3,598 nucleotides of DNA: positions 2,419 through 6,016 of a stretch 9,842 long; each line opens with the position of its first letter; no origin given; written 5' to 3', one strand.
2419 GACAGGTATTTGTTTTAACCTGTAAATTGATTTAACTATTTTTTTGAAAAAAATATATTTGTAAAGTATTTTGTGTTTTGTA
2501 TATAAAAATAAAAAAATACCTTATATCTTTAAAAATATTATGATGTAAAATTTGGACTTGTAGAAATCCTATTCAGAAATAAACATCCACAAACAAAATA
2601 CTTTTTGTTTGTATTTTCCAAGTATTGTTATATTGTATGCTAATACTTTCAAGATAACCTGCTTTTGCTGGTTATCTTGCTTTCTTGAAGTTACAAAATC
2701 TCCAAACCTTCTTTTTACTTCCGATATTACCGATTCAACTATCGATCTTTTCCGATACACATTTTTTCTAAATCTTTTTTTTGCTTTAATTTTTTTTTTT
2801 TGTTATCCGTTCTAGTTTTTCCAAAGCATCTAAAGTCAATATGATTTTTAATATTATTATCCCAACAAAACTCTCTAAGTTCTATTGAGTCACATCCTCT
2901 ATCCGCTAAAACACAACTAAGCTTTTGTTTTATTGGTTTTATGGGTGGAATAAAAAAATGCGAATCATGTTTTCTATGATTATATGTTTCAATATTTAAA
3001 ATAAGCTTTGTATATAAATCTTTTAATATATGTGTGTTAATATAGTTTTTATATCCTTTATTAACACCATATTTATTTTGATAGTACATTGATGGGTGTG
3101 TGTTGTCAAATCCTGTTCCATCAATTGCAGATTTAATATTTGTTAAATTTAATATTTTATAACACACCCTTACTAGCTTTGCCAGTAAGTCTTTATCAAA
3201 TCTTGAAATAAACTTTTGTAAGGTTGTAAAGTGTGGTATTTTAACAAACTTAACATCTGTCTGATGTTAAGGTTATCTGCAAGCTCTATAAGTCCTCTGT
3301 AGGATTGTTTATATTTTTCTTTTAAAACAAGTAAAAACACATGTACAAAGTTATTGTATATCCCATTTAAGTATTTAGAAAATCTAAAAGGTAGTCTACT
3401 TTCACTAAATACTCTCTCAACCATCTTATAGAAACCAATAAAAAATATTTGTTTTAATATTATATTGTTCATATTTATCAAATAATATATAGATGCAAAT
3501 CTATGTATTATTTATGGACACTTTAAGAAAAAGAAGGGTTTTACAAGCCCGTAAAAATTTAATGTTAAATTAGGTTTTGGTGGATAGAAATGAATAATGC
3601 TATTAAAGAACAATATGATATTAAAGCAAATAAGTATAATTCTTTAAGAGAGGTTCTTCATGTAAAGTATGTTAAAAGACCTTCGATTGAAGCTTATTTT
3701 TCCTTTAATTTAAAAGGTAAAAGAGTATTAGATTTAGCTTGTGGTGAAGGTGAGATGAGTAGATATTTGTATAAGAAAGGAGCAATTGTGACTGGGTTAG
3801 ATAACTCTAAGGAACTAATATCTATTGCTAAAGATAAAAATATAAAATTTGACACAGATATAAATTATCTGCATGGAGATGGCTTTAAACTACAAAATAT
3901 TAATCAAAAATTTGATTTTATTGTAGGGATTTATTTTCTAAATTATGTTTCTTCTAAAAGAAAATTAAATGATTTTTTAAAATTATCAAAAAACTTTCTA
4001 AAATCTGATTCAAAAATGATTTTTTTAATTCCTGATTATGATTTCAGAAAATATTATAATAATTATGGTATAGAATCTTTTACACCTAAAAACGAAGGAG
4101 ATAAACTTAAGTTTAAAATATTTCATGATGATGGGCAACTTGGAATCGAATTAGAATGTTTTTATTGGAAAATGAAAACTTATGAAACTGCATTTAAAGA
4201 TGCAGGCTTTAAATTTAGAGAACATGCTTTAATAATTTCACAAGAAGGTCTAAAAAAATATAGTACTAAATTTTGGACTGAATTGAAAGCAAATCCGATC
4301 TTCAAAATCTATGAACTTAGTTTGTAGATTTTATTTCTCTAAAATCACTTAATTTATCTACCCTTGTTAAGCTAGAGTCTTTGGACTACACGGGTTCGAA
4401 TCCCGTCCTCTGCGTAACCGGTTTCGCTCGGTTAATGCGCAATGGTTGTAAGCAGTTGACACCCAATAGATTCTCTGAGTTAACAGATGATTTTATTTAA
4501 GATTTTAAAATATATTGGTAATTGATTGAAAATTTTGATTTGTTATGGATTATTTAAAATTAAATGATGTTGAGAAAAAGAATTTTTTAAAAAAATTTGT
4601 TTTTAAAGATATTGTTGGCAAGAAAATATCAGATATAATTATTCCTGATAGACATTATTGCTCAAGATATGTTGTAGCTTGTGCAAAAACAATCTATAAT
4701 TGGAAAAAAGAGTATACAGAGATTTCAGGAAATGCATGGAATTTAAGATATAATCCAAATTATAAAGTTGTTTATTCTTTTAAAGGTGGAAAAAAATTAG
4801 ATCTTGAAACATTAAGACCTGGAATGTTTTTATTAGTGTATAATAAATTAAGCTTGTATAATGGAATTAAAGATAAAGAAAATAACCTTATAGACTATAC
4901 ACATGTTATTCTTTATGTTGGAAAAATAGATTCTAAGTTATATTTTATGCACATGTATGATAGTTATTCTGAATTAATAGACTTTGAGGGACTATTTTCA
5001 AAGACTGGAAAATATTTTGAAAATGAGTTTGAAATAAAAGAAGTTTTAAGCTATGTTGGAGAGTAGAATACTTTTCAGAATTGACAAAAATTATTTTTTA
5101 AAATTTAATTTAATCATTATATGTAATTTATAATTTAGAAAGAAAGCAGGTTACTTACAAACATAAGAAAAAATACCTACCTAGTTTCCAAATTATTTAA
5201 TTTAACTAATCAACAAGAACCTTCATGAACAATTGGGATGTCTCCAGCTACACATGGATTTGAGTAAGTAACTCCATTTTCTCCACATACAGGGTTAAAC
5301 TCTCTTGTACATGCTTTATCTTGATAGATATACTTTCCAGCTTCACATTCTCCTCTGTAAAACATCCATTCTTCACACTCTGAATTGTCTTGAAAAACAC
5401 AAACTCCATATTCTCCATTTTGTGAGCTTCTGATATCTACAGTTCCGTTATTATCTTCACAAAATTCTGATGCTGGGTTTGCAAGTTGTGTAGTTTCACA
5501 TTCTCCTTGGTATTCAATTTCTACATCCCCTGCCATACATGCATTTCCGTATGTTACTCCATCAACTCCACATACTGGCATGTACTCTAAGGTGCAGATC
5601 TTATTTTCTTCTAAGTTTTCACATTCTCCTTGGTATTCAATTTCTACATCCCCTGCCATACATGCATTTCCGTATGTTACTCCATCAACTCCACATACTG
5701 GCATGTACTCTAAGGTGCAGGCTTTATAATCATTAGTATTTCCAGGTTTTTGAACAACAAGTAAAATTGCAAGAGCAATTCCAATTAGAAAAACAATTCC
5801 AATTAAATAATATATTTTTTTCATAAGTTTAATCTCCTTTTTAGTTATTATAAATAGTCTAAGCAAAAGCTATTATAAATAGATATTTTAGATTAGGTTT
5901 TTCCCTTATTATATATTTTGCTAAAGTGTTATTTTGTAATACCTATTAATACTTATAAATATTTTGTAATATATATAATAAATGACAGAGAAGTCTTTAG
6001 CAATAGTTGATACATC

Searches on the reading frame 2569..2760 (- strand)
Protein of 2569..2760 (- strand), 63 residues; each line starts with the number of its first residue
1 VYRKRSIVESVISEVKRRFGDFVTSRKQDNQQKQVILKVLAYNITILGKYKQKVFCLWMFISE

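Call 7: search_protein_families(library=pfam, proteins=[window:2569-2760:-], max_evalue=1)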
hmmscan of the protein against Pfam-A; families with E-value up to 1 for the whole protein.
window:2569-2760:- (63 aa): 5 families
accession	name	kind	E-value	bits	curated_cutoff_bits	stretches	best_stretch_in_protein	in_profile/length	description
PF01609.27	DDE_Tnp_1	-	5.4e-07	30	23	1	1-44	156-200/200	Transposase DDE domain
PF13751.12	DDE_Tnp_1_6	-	0.013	16.2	25.1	1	2-45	77-122/125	Transposase DDE domain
PF16473.11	Rv2179c-like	-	0.072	13.2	27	1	11-61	79-130/177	3'-5' exoribonuclease Rv2179c-like domain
PF13701.12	DDE_Tnp_1_4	-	0.12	11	34.7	1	1-45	325-370/435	Transposase DDE domain group 1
PF10130.15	PIN_2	-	0.14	12.9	22.4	1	7-49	31-73/133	PIN domain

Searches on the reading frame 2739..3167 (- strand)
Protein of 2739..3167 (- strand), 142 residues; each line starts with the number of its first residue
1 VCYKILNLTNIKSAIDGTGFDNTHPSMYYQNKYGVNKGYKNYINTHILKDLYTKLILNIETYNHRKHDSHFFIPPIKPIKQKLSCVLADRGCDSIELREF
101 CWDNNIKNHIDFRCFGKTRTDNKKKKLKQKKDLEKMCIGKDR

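Call 7: search_protein_families(library=pfam, proteins=[window:2739-3167:-], max_evalue=1)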
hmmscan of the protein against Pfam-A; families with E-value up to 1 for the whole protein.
window:2739-3167:- (142 aa): 2 families
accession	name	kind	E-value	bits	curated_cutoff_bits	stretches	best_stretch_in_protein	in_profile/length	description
PF01609.27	DDE_Tnp_1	-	3.7e-10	40.3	23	1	13-114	7-118/200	Transposase DDE domain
PF20764.2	DUF6837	-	0.12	13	22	1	33-76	19-58/73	Domain of unknown function (DUF6837)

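Call 8: search_protein_families(library=phrogs, proteins=[window:2739-3167:-], max_evalue=1)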
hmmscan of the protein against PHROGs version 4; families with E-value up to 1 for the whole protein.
window:2739-3167:- (142 aa): 3 families
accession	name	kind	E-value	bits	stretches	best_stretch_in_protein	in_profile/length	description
phrog_3598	-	integration and excision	0.0019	18.2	1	44-136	169-257/316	transposase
phrog_4716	-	integration and excision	0.0075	17.1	1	29-115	113-201/268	transposase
phrog_33851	-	unknown function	0.23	12.7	1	2-54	2-57/127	-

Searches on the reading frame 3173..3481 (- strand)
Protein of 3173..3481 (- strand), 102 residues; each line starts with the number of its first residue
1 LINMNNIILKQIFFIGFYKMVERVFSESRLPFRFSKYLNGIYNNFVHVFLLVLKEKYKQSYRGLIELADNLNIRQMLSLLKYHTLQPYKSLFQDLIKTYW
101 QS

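Call 7: search_protein_families(library=pfam, proteins=[window:3173-3481:-], max_evalue=1)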
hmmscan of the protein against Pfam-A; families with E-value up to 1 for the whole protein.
window:3173-3481:- (102 aa): 0 families

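Call 8: search_protein_families(library=phrogs, proteins=[window:3173-3481:-], max_evalue=1)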
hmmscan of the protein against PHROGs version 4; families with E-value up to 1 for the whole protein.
window:3173-3481:- (102 aa): 0 families

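Call 12: search_protein_families(library=ncbifam, proteins=[window:3173-3481:-], max_evalue=1)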
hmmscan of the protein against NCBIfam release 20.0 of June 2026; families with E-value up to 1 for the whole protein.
window:3173-3481:- (102 aa): 2 families
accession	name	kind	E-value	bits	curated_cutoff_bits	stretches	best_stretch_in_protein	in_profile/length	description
NF033579.1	transpos_IS5_2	equivalog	0.1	12.1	140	1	35-73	35-73/289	IS5 family transposase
NF033593.1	transpos_ISNCY_1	equivalog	0.2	10.3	325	1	49-99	57-106/444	ISNCY family transposase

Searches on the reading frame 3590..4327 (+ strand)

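Call 7: search_protein_families(library=pfam, proteins=[window:3590-4327:+], max_evalue=1)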
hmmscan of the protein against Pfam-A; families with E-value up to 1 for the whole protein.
window:3590-4327:+ (245 aa): 14 families
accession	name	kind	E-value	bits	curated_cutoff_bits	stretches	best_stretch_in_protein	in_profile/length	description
PF13649.12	Methyltransf_25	-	9.1e-14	52.4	27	1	46-138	1-94/97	Methyltransferase domain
PF13489.12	Methyltransf_23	-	6.8e-13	49.1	27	1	30-210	10-162/164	Methyltransferase domain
PF08241.18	Methyltransf_11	-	2.8e-12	47.5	21.2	1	47-145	1-95/95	Methyltransferase domain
PF13847.12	Methyltransf_31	-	1.3e-10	41.6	27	1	42-147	3-111/145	Methyltransferase domain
PF01209.24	Ubie_methyltran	-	7e-08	32.5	20.1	1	6-123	10-132/233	ubiE/COQ5 methyltransferase family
PF08242.18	Methyltransf_12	-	3.6e-07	31.3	30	1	47-139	1-94/98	Methyltransferase domain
PF02353.26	CMAS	-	1.7e-06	28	27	1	42-144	62-163/273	Mycolic acid cyclopropane synthetase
PF03848.20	TehB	-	1.8e-06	28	20.4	1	41-124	29-112/193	Tellurite resistance protein TehB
PF07021.18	MetW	-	4.8e-05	23.5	21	1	42-124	13-92/193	Methionine biosynthesis protein MetW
PF05401.17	NodS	-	0.00014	22.2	24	1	45-147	46-146/201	Nodulation protein S (NodS)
PF05175.20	MTS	-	0.00037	20.6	23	1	42-112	31-103/170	Methyltransferase small domain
PF01728.25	FtsJ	-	0.00059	20.2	24.1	1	34-112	13-96/181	FtsJ-like methyltransferase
PF13679.12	Methyltransf_32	-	0.074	13.5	27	1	42-88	25-77/143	Methyltransferase domain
PF08003.17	Methyltransf_9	-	0.15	11.4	23.8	1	40-77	113-151/315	Protein of unknown function (DUF1698)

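Call 8: search_protein_families(library=phrogs, proteins=[window:3590-4327:+], max_evalue=1)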
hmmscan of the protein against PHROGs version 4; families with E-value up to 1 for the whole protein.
window:3590-4327:+ (245 aa): 9 families
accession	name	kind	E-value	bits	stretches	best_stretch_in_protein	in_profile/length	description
phrog_22502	-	other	1.1e-06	29.6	1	9-156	41-185/276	methyltransferase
phrog_4752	-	other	7.2e-06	26.5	1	42-129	51-143/241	tRNA methyltransferase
phrog_9906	-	unknown function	2.4e-05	24.8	1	41-124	104-186/272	-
phrog_19153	-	other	0.00063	20.6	1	21-121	26-124/180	tRNA methyltransferase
phrog_23522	-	unknown function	0.00076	20.1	1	42-154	51-162/273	-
phrog_28702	-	unknown function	0.015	16.2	1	39-143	37-137/247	-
phrog_799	-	other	0.041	14.1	1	36-111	228-287/458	DNA methyltransferase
phrog_3820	-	other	0.045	13.8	1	42-112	67-133/255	DNA methyltransferase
phrog_29440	-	unknown function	0.17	12.7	1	36-75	30-67/189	-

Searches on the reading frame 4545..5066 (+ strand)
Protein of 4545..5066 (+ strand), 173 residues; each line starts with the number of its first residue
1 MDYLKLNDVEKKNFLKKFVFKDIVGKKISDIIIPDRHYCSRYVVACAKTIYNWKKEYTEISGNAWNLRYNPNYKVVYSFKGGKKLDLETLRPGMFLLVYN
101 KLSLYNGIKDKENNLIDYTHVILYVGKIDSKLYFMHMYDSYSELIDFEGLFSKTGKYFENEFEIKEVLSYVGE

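Call 7: search_protein_families(library=pfam, proteins=[window:4545-5066:+], max_evalue=1)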
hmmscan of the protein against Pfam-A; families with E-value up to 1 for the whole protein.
window:4545-5066:+ (173 aa): 0 families

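Call 8: search_protein_families(library=phrogs, proteins=[window:4545-5066:+], max_evalue=1)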
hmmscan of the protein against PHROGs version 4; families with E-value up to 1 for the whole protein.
window:4545-5066:+ (173 aa): 2 families
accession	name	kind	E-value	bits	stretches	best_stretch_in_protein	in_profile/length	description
phrog_20214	-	DNA, RNA and nucleotide metabolism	0.006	17.1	1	99-163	71-134/303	clamp loader of DNA polymerase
phrog_33989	-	unknown function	0.011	15.7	1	4-59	5-62/319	-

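Call 12: search_protein_families(library=ncbifam, proteins=[window:4545-5066:+], max_evalue=1)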
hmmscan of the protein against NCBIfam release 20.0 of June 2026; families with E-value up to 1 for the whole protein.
window:4545-5066:+ (173 aa): 0 families

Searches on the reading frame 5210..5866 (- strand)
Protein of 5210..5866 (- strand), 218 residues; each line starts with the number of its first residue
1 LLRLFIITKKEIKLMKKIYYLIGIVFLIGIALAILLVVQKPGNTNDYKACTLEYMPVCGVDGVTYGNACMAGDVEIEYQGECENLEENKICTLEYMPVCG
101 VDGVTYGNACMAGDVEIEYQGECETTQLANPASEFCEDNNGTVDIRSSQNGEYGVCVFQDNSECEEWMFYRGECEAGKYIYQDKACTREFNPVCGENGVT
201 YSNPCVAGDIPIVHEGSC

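Call 7: search_protein_families(library=pfam, proteins=[window:5210-5866:-], max_evalue=1)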
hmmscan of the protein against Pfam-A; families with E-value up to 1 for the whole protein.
window:5210-5866:- (218 aa): 6 families
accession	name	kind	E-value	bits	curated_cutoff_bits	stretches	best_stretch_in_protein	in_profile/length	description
PF00050.26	Kazal_1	-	7.3e-27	93.6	21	3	181-206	4-29/49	Kazal-type serine protease inhibitor domain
PF03891.20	DUF333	-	1.6e-17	64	25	1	128-173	2-47/47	Domain of unknown function (DUF333)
PF07648.20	Kazal_2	-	3.6e-17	62.6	22.8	3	183-205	3-26/48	Kazal-type serine protease inhibitor domain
PF21287.3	Kazal_CFAI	-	0.015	16.1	27.7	0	186-205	7-26/46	Complement factor I, KAZAL domain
PF07281.17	INSIG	-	0.019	15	28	0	24-79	5-66/211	Insulin-induced protein (INSIG)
PF24612.2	Ig_TgrO1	-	0.045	14.4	27.9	0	24-69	29-74/81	TgrO1-like, immunoglobulin-like domain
